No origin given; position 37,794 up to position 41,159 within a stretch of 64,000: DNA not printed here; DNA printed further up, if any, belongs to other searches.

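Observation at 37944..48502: Three tandem paralogues of a ~1020-aa double-module HdrA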

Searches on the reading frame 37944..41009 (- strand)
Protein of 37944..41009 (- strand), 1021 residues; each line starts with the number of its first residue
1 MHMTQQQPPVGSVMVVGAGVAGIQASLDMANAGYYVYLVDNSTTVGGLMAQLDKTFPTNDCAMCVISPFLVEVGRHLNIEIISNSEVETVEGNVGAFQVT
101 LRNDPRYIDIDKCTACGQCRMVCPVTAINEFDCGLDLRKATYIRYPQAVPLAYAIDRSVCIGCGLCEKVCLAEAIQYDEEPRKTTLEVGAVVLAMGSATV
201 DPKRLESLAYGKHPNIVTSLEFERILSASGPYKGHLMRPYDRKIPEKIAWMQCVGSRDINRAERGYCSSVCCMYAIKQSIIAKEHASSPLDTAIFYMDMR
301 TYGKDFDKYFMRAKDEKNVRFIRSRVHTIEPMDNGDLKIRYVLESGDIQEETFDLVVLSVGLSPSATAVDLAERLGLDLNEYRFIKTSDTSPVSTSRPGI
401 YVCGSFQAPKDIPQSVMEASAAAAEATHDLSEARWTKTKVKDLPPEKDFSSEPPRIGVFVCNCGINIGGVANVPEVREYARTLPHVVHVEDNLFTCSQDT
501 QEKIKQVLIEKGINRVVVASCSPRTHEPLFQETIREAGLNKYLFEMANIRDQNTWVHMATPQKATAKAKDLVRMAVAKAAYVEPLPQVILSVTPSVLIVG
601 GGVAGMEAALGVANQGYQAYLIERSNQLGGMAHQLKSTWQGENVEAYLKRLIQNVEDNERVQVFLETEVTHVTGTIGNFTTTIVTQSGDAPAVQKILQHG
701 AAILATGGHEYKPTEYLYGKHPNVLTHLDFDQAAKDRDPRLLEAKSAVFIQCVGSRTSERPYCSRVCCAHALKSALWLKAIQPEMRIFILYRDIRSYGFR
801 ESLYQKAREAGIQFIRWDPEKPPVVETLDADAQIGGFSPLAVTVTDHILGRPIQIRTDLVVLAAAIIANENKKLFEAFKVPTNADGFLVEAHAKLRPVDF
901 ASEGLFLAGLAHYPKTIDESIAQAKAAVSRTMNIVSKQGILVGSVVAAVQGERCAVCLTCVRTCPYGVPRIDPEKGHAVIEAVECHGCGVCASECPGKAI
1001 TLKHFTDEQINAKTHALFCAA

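Call 4: search_protein_families(library=pfam, proteins=[window:37944-41009:-], max_evalue=0.01)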
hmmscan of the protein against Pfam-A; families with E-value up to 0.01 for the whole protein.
window:37944-41009:- (1021 aa): 25 families
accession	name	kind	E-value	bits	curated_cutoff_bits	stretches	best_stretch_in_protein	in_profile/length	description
PF07992.20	Pyr_redox_2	-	1.6e-29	103.7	26.1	3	299-422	178-290/291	Pyridine nucleotide-disulphide oxidoreductase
PF12831.13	FAD_oxidored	-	4e-15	56.5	27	2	596-646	2-53/416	FAD dependent oxidoreductase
PF00037.32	Fer4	-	2.3e-14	53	21.1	3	107-128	2-23/24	4Fe-4S binding domain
PF12838.12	Fer4_7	-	2.1e-12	47.8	27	3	953-998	1-51/52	4Fe-4S dicluster domain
PF14697.11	Fer4_21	-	1.3e-11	44.9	35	3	947-1001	1-58/59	4Fe-4S dicluster domain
PF13450.12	NAD_binding_8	-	4.8e-11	43.2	21.9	1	598-665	1-65/68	NAD(P)-binding Rossmann-like domain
PF00070.33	Pyr_redox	-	5.6e-10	40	22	1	595-661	1-74/82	Pyridine nucleotide-disulphide oxidoreductase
PF00890.30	FAD_binding_2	-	1.6e-09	37.9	20.4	1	596-632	2-38/414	FAD binding domain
PF13484.11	Fer4_16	-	1.9e-09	38.6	30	1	112-170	1-63/66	4Fe-4S double cluster binding domain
PF01134.28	GIDA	-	9.2e-09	35.3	22.1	2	13-55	2-29/391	Glucose inhibited division protein A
PF13534.11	Fer4_17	-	1.1e-08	36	22.2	0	108-124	41-57/61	4Fe-4S dicluster domain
PF13738.12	Pyr_redox_3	-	1.3e-08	34.9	30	1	595-709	166-268/305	Pyridine nucleotide-disulphide oxidoreductase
PF13187.11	Fer4_9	-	2.3e-08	34.4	27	2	953-1000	1-52/52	4Fe-4S dicluster domain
PF13183.11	Fer4_8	-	8.7e-08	33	27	1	106-125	47-66/68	4Fe-4S dicluster domain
PF13237.11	Fer4_10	-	1.9e-07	31.3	25.5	2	951-996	6-53/53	4Fe-4S dicluster domain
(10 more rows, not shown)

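Call 5: search_protein_families(library=ncbifam, proteins=[window:37944-41009:-], max_evalue=0.001)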
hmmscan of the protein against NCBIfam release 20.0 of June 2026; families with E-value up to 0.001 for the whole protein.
window:37944-41009:- (1021 aa): 146 families (the best 25 are shown)
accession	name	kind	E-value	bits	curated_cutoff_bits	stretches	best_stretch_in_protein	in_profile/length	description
NF040770.1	hetero_SS_HdrA2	exception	5.1e-287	954.1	1100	3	11-432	140-562/777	CoB-CoM heterodisulfide reductase HdrA2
NF041778.1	hetero_SS_HdrA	equivalog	1.2e-210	701.2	1400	3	12-433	144-573/771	ferredoxin:CoB-CoM heterodisulfide reductase subunit HdrA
NF041891.1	hdrA_Methbact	equivalog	3.9e-201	670.2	1300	3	12-427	135-553/762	ferredoxin:CoB-CoM heterodisulfide reductase subunit HdrA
NF009410.0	PRK12771.1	subfamily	2.9e-17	62.5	516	1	595-633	140-178/566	NAD(P)-binding protein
TIGR02700.1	flavo_MJ0208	hypoth_equivalog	2.5e-16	59.7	251.35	1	920-1001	114-195/234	dihydromethanopterin reductase (acceptor)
TIGR02179.1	PorD_KorD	subfamily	9.2e-16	57.7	60.05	2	949-1002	22-74/78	2-oxoacid:acceptor oxidoreductase, delta subunit, pyruvate/2-ketoisovalerate family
NF005560.0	PRK07233.1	equivalog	3.3e-15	55.9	252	2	596-647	3-52/435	hypothetical protein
TIGR01372.1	soxA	subfamily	8.5e-14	50.3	1164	2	595-670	170-245/996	sarcosine oxidase subunit alpha family protein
NF007202.0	PRK09623.1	equivalog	1.6e-13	50.9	166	1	925-1003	25-101/105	3-methyl-2-oxobutanoate dehydrogenase subunit delta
NF038196.1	ferrodoxin_EFR1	subfamily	2.5e-13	50.6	75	1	944-1006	177-235/242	EFR1 family ferrodoxin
TIGR03467.1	HpnE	equivalog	3.1e-13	49.8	283.05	2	596-636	1-41/430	hydroxysqualene dehydroxylase HpnE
NF045599.1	bili_reduct_long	exception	9.2e-13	47.3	750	2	595-684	383-471/641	bilirubin reductase, long form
TIGR04105.1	FeFe_hydrog_B1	subfamily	1.2e-12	47.2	450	2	99-131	130-162/462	monomeric [FeFe] hydrogenase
TIGR03997.1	mycofact_OYE_2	equivalog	2.3e-12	46.1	793.15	1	595-669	381-454/645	mycofactocin system FadH/OYE family oxidoreductase 2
NF040684.1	PorD_Arch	equivalog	2.7e-12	46.6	120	1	950-1003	30-82/85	pyruvate synthase subunit PorD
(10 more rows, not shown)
